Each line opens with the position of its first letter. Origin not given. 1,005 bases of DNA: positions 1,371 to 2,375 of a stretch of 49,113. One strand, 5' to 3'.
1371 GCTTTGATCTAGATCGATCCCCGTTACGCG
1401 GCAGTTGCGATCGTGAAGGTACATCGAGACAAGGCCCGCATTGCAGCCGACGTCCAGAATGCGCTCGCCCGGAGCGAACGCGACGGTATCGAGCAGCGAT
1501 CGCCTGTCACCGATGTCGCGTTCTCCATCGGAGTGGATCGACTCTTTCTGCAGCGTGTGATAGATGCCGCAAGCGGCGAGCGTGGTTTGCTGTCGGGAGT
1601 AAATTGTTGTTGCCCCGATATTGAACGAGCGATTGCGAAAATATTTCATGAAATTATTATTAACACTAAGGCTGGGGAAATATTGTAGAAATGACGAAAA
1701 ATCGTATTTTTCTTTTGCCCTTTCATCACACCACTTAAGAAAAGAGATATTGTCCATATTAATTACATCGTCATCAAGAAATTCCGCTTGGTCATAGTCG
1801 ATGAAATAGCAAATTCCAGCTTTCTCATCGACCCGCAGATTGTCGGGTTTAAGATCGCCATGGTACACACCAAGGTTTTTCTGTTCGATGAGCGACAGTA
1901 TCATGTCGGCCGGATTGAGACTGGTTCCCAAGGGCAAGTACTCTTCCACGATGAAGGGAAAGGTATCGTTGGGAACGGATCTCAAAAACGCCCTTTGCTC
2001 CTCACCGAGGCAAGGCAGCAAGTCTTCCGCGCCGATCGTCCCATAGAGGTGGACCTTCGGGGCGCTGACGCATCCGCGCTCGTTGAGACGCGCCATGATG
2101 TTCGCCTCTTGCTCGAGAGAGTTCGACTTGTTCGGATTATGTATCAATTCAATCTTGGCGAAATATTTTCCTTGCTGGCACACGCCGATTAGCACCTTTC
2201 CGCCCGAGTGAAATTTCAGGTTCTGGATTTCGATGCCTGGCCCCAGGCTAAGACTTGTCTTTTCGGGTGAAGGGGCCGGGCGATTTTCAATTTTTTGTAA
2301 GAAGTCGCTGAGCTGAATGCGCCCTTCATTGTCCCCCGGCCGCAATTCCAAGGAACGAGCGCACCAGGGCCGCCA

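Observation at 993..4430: Four enzymatic/scaffold modules fused in one ORF at the tail of the flgK-flgL-fliW string: TPR + GT41-like GT + kinase-like + SAM-methyltransferase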

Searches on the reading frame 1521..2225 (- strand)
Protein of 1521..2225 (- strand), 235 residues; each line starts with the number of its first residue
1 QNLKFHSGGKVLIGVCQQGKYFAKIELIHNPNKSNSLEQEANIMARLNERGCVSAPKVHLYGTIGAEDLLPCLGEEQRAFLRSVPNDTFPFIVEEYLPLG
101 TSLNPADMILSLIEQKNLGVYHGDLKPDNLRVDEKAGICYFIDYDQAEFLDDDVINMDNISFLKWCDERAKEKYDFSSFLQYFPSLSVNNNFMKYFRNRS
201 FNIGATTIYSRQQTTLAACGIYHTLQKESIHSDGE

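Call 40: search_solved_structures(query=A2, max_evalue=10, show_alignments=3)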
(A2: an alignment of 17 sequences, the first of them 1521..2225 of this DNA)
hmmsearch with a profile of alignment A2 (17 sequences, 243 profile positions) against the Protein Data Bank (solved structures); distinct sequences matched with E-value up to 10: 313 (the best 60 are shown).
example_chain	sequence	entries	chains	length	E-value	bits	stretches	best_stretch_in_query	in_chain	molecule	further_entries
1na7_A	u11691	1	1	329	1.4e-05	27.9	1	20-157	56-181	Casein kinase II, alpha chain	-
5zn0_A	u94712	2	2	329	2.6e-05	27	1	20-157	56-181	Casein kinase II subunit alpha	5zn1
6l21_A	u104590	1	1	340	2.7e-05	26.9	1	20-157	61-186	Casein kinase II subunit alpha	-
5zn4_A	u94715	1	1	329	3.3e-05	26.7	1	20-157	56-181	Casein kinase II subunit alpha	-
6q38_A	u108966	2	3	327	3.4e-05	26.6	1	20-157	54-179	Casein kinase II subunit alpha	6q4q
3q04_A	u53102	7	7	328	3.4e-05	26.6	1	20-157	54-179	Casein kinase II subunit alpha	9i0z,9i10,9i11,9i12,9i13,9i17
6z19_B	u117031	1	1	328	3.4e-05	26.6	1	20-157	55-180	Casein kinase II subunit alpha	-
5zn5_A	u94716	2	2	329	3.4e-05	26.6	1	20-157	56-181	Casein kinase II subunit alpha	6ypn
3nsz_A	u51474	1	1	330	3.5e-05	26.6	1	20-157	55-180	Casein kinase II subunit alpha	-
5ku8_A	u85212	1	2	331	3.5e-05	26.6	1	20-157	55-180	Casein kinase II subunit alpha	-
3mb6_A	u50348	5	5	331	3.5e-05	26.6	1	20-157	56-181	Casein kinase II subunit alpha | CSNK2A1 protein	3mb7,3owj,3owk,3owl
3w8l_A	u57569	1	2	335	3.5e-05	26.6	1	20-157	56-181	Casein kinase II subunit alpha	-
3nga_A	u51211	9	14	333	3.5e-05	26.6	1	20-157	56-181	Casein kinase II subunit alpha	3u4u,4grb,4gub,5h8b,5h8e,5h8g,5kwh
1pjk_A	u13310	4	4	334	3.5e-05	26.6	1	20-157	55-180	Casein kinase II, alpha chain | Casein kinase II subunit alpha, catalytic subunit | Casein kinase II subunit alpha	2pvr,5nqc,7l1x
3h30_A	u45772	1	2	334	3.5e-05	26.6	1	20-157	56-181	Casein kinase II subunit alpha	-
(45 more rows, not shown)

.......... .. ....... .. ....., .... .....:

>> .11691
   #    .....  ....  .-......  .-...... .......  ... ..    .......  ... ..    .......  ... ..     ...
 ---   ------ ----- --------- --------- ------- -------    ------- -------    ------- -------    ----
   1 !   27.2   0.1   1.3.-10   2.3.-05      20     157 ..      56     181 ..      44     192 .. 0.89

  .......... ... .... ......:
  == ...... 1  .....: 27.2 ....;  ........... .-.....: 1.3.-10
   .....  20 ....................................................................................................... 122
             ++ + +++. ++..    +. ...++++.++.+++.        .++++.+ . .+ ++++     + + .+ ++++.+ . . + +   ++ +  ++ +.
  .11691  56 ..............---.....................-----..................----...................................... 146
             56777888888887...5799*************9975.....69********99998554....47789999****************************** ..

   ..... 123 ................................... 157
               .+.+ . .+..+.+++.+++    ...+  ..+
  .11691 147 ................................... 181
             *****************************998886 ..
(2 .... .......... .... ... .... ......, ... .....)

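Call 47: predict_structure(alignment_id=A2)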
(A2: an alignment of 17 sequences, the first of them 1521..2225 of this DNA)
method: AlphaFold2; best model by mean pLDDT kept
length: 235 residues; sequences in the alignment: 17
mean_pLDDT: 92.5   pTM: 0.88
mean pLDDT of the five models: 92.5, 91.5, 89.6, 89.1, 87.1
residues with pLDDT >= 90: 191; 70-90: 39; 50-70: 5; < 50: 0
segments of 3 or more residues with pLDDT < 50: none
pLDDT, mean of each block of 10 residues (from residue 1): 83 93 95 95 97 97 96 92 95 92 92 98 94 92 97 97 97 95 91 93 91 72 87 86
secondary structure, 60 per line:
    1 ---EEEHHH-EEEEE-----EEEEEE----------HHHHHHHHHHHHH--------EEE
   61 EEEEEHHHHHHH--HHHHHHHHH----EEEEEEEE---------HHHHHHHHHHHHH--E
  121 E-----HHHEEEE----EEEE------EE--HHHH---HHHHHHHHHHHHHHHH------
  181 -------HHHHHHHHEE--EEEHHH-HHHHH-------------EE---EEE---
elements in order: E4-6 E11-15 E21-26 H37-49 E58-65 H66-72 H75-83 E88-95 H105-117 E130-133 E138-141 H152-155 H159-174 H188-195 E200-202 H207-211 E230-232

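Call 50: fold_search(model_id=the predicted structure, library=pdb)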
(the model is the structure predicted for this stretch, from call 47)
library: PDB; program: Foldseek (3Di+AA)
matches with E <= 10: 1261; with E <= 0.001: 338
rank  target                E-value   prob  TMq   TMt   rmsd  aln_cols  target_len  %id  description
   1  9emy_G                3.9e-06  1.00  0.43  0.29  12.5       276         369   14  P. falciparum FIKK13 in complex with ATPgammaS (released 2025-03-26)
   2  3e3p_B                5.5e-06  1.00  0.38  0.28   5.4       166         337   22  Glycogen synthase kinase from Leishmania major (released 2008-08-19)
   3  7s6v                  7.4e-06  1.00  0.43  0.31   4.5       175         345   21  Leishmania infantum Glycogen Synthase Kinase 3 beta bound to CGP60474 (released 2022-11-09)
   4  9emy_A                7.4e-06  1.00  0.44  0.29  12.4       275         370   15  P. falciparum FIKK13 in complex with ATPgammaS (released 2025-03-26)
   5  9emy_H                9.4e-06  1.00  0.45  0.29  12.3       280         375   14  P. falciparum FIKK13 in complex with ATPgammaS (released 2025-03-26)
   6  7s6u                  1.3e-05  1.00  0.43  0.30   4.7       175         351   21  Leishmania infantum Glycogen Synthase Kinase 3 beta bound to AZD5438 (released 2022-11-09)
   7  9emy_B                1.3e-05  1.00  0.43  0.28  12.9       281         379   15  P. falciparum FIKK13 in complex with ATPgammaS (released 2025-03-26)
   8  1ds5_A                1.7e-05  1.00  0.37  0.28   4.7       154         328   20  DIMERIC CRYSTAL STRUCTURE OF THE ALPHA SUBUNIT IN COMPLEX WITH TWO BETA PEPTIDES MIMICKING THE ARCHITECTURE OF THE TET (released 2001-01-07)
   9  3uyt_C                2.3e-05  1.00  0.41  0.34   4.9       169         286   20  crystal structure of ck1d with PF670462 from P1 crystal form (released 2012-01-11)
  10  4jjr_B                3.0e-05  1.00  0.40  0.34   4.6       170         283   22  A P21 crystal form of mammalian casein kinase 1 delta (released 2013-06-12)
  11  5ywm                  3.2e-05  1.00  0.38  0.30   4.9       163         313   21  Crystal structure of CK2a2 form-1 (released 2018-12-05)
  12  4md9_F                3.2e-05  1.00  0.37  0.28   7.2       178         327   15  Crystal Structure of symmetric CK2 holoenzyme with mutated alpha subunit (F121E truncated at aa 336) (released 2013-11-20)
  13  5y9m_X                3.4e-05  1.00  0.38  0.30   4.8       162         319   20  Crystal structure of CK2a2 form 3 (released 2018-05-16)
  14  6l22                  3.4e-05  1.00  0.38  0.28   5.2       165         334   18  Crystal structure of CK2a1 H115Y with hematein (released 2020-02-26)
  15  5y80_A                3.4e-05  1.00  0.40  0.32   8.5       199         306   15  Complex structure of cyclin G-associated kinase with gefitinib (released 2018-08-29)
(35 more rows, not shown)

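Call 58: find_homologous_proteins(query=A2, max_evalue=0.00001)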
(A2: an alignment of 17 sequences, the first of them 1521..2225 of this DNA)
Query A2 (17 sequences) (235 aa, profile of the alignment): 30 proteins with E <= 0.00001 among 3138 candidates.
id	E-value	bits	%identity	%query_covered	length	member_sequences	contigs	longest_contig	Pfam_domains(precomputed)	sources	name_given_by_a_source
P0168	3.9e-94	333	34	100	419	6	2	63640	PF07021.19,PF13489.13,PF08003.18,PF13649.13,PF08241.19,PF08242.19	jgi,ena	jgi:SAM-dependent methyltransferase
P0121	8.1e-94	332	87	96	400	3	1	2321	PF07021.19,PF13847.13,PF13489.13,PF13649.13,PF08241.19,PF08242.19,PF01636.30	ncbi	-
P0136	3.4e-91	323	42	99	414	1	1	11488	PF07021.19,PF13489.13,PF08003.18,PF03848.21,PF13649.13,PF08241.19,PF08242.19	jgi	jgi:SAM-dependent methyltransferase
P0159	9.8e-90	318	36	100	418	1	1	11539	PF13489.13,PF08003.18,PF13649.13,PF08241.19,PF08242.19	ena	-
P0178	1.7e-87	311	34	100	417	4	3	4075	PF13489.13,PF08003.18,PF13649.13,PF08241.19,PF08242.19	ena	-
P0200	1.3e-86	308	43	99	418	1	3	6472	PF13847.13,PF13489.13,PF08003.18,PF03848.21,PF13649.13,PF08241.19,PF08242.19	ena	-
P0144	2.9e-82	294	40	95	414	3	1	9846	PF07021.19,PF13847.13,PF13489.13,PF08003.18,PF03848.21,PF05175.21,PF13649.13,PF08241.19,PF08242.19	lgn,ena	-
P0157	3.3e-82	294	38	91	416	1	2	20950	PF07021.19,PF13489.13,PF13649.13,PF08241.19,PF08242.19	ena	-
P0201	2.2e-81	291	38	96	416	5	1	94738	PF13847.13,PF13489.13,PF03848.21,PF13649.13,PF08241.19,PF08242.19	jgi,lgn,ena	jgi:SAM-dependent methyltransferase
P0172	2.5e-80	288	36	96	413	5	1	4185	PF07021.19,PF13489.13,PF08003.18,PF13649.13,PF08241.19,PF08242.19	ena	-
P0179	3.3e-80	287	31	100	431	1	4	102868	PF13847.13,PF13489.13,PF13649.13,PF08241.19,PF08242.19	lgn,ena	-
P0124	9.5e-78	279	68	82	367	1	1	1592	PF07021.19,PF13489.13,PF13649.13,PF08241.19,PF08242.19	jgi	jgi:2-polyprenyl-3-methyl-5-hydroxy-6-metoxy-1,4-benzoquinol methylase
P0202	4.6e-77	277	40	97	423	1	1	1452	PF13847.13,PF13489.13,PF08003.18,PF13649.13,PF08241.19,PF08242.19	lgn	-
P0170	1.7e-76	275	38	99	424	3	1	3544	PF13847.13,PF13489.13,PF08003.18,PF13649.13,PF08241.19,PF08242.19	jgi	jgi:2-polyprenyl-3-methyl-5-hydroxy-6-metoxy-1,4-benzoquinol methylase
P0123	2.4e-76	274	70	82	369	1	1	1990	PF07021.19,PF13847.13,PF13489.13,PF08003.18,PF13649.13,PF08241.19,PF08242.19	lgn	-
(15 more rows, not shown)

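Call 64: search_protein_representatives(alignment_id=A2)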
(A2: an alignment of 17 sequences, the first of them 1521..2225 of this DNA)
Query: 17 sequences, 243 profile positions. Proteins with E-value up to 0.001 (for the whole library): 191; up to 1e-10: 137; up to 1e-30: 74. The best 150 are listed.
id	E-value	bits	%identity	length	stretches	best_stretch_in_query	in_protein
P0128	1.7e-94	332.2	-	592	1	6-243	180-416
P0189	4.5e-85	301.3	-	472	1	9-243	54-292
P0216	5.2e-85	301.1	-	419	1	3-242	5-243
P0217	7.1e-83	294.1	-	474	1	7-242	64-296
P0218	6.1e-82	291.1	-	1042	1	4-243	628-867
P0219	2.3e-80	285.9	-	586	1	6-243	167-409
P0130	5.9e-80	284.6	-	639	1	11-243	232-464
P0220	1.4e-76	273.6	-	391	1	5-243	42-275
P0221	3.5e-76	272.2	-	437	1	8-243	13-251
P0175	3.2e-75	269.1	-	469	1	7-242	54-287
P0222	6.0e-75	268.2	-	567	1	8-243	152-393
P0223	4.1e-74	265.4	-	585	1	7-243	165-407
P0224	4.4e-73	262.1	-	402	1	19-243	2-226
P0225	3.2e-72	259.2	-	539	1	5-243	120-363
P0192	5.5e-70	251.9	-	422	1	7-239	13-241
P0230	2.0e-66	240.3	-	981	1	10-243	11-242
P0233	1.1e-65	237.8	-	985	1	7-243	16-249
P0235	1.5e-62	227.6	-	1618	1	13-243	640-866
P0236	2.4e-62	226.9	-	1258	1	16-243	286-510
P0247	9.9e-54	198.7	-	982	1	13-242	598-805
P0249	2.6e-53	197.4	-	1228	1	4-242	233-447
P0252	1.0e-49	185.6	-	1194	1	5-243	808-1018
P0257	1.0e-47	179.0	-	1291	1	3-242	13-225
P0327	1.4e-14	70.5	-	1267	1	37-193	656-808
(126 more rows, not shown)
